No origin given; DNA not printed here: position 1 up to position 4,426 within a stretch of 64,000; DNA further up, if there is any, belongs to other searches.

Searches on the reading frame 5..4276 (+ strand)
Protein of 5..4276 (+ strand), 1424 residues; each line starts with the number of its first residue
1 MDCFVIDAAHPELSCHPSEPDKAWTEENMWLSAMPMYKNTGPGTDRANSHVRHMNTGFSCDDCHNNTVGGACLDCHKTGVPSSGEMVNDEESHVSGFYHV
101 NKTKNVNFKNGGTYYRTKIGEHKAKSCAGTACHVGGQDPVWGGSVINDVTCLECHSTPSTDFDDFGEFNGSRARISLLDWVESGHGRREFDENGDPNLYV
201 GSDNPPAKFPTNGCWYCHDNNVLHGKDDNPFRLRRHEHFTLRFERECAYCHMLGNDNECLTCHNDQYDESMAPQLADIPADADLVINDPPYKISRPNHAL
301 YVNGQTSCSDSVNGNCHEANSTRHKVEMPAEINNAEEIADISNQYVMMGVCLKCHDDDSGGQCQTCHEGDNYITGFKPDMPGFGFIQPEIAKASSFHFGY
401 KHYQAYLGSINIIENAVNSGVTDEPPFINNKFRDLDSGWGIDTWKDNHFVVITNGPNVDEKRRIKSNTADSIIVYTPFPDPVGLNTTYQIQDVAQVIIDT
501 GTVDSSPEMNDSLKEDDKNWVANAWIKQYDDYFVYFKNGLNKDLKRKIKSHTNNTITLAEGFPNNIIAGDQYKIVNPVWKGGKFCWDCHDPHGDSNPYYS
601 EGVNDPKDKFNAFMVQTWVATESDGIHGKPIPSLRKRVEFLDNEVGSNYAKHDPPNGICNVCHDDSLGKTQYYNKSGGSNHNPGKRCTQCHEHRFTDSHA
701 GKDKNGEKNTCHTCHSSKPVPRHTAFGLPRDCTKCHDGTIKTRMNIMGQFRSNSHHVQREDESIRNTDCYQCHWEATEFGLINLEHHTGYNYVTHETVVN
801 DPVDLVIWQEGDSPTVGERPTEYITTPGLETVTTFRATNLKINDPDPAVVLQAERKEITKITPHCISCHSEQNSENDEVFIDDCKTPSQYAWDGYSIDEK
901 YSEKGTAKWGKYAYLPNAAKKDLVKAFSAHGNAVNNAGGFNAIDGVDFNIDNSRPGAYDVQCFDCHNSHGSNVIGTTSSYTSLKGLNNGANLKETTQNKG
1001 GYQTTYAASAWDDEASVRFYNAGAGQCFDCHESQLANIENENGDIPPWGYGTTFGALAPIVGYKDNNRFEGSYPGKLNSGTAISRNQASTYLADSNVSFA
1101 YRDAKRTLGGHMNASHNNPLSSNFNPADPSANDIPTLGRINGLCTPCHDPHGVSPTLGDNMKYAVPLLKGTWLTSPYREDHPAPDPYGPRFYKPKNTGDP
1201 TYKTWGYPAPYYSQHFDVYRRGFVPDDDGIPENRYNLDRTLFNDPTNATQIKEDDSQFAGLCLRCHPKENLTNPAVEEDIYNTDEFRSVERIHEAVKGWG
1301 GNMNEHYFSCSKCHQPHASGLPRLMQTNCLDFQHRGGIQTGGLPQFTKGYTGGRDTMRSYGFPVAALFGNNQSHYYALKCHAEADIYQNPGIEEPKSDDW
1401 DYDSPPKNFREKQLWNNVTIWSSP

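Call 5: search_protein_families(library=pfam, proteins=[window:5-4276:+], max_evalue=0.1)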
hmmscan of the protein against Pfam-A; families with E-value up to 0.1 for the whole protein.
window:5-4276:+ (1424 aa): 4 families
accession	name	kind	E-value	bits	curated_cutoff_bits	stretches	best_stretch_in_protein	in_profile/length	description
PF14522.11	Cytochrome_C7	-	1.6e-12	47.5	24.8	2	655-716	12-67/67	Cytochrome c7 and related cytochrome c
PF14537.11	Cytochrom_c3_2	-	1.4e-09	38.7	25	1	708-775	6-66/79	Cytochrome c3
PF09356.15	Phage_BR0599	-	2.3e-05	25.1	22.9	1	534-575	8-50/80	Phage conserved hypothetical protein BR0599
PF09699.15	Paired_CXXCH_1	-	0.038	14.1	20.6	1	580-597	5-21/41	Doubled CXXCH motif (Paired_CXXCH_1)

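Call 6: search_protein_families(library=ncbifam, proteins=[window:5-4276:+], max_evalue=0.1)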
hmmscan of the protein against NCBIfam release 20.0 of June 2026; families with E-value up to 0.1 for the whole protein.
window:5-4276:+ (1424 aa): 1 family
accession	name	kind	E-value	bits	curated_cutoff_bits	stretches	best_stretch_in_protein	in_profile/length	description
TIGR03508.1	decahem_SO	subfamily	0.013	15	192.2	0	1302-1328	138-164/258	DmsE family decaheme c-type cytochrome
